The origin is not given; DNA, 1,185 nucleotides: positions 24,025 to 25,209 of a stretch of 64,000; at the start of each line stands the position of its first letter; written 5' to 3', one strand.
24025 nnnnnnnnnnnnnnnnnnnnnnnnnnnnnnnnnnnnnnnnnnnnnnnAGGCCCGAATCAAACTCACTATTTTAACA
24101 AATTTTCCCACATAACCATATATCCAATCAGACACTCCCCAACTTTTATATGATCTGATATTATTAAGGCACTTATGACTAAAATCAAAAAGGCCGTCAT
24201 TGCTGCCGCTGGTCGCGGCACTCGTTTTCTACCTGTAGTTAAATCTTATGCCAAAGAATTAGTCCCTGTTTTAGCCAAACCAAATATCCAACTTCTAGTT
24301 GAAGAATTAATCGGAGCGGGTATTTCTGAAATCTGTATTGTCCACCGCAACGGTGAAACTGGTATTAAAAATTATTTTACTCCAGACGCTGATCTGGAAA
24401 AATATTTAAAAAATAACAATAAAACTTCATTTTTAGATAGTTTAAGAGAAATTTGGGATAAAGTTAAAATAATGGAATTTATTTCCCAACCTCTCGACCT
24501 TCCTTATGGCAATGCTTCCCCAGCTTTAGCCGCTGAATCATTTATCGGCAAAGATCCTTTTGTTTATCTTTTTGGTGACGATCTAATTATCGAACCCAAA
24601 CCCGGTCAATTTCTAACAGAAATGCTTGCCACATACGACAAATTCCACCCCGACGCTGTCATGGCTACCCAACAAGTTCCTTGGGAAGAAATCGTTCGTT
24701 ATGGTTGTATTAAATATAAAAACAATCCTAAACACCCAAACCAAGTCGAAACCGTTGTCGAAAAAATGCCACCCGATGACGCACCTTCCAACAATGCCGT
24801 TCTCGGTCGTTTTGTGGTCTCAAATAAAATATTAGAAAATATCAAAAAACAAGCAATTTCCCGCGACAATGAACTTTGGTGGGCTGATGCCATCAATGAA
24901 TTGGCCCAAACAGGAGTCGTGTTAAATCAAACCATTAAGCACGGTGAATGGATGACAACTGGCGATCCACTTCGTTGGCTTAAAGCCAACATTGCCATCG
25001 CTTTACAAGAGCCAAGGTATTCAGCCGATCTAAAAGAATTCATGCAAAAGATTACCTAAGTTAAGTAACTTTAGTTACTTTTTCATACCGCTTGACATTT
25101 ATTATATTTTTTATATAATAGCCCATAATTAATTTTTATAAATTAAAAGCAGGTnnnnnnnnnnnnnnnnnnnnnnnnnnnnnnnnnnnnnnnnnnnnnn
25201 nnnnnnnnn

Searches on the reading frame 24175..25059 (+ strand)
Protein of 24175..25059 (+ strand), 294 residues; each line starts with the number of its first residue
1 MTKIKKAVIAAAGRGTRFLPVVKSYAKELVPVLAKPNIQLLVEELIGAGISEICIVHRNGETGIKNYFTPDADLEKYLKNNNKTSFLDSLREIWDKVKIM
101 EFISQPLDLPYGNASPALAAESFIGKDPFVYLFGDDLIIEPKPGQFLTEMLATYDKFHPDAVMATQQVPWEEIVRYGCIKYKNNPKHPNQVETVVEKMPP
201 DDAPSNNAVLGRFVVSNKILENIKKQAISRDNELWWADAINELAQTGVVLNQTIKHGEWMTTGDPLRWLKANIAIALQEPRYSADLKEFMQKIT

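Call 13: search_protein_families(library=pfam, proteins=[window:24175-25059:+])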
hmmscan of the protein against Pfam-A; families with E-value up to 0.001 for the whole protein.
window:24175-25059:+ (294 aa): 2 families
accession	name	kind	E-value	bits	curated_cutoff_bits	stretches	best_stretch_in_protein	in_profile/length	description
PF00483.29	NTP_transferase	-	2.2e-23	83.6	21.2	1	6-273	1-240/245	Nucleotidyl transferase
PF12804.13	NTP_transf_3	-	0.00061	20.4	27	1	7-110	1-97/160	MobA-like NTP transferase domain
